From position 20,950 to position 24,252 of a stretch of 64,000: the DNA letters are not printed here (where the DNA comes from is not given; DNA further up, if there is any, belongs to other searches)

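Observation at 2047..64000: One uninterrupted ORF of more than 61.9 kb (at least 20,650 aa, still open at the window edge) encoding a mosaic RTX-type giant protein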

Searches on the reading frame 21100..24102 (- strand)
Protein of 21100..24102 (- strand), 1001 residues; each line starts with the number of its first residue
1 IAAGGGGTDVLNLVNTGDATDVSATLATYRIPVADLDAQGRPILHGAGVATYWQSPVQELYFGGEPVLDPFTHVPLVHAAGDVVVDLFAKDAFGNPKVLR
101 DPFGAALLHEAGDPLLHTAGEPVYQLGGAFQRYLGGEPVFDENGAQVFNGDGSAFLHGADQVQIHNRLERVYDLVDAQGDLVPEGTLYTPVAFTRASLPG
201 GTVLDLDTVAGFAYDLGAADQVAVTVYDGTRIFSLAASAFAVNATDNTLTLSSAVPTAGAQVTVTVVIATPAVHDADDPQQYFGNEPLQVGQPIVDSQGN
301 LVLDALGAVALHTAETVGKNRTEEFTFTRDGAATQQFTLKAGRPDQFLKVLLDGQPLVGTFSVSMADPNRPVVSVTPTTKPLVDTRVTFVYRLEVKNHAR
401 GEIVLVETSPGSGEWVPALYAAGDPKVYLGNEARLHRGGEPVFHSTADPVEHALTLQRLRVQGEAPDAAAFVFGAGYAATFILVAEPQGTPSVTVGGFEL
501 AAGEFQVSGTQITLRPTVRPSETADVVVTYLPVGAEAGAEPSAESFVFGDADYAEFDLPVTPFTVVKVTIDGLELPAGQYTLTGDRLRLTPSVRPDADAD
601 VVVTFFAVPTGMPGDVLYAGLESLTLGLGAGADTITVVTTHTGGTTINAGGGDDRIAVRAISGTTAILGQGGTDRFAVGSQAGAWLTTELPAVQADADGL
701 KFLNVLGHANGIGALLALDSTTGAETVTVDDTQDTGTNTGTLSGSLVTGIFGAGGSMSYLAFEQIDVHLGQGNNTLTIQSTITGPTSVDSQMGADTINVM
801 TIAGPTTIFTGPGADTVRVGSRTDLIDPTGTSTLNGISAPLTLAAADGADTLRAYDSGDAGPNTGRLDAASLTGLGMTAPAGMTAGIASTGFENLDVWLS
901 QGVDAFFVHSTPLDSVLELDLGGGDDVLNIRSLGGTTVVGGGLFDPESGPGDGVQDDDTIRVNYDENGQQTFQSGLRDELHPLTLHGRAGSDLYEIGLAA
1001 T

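Call 17: search_protein_families(library=pfam, proteins=[window:21100-24102:-], max_evalue=0.01)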
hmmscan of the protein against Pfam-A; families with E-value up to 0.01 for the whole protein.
window:21100-24102:- (1001 aa): 1 family
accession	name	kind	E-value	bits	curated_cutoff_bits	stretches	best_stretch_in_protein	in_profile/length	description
PF07550.17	Shr-like_HID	-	0.00031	21.6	22.3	0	565-602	28-66/82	Heme-binding protein Shr-like, Hb-interacting domain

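Call 39: search_protein_families(library=ncbifam, proteins=[window:21100-24102:-], max_evalue=0.01)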
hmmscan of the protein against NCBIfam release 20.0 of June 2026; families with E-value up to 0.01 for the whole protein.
window:21100-24102:- (1001 aa): 0 families
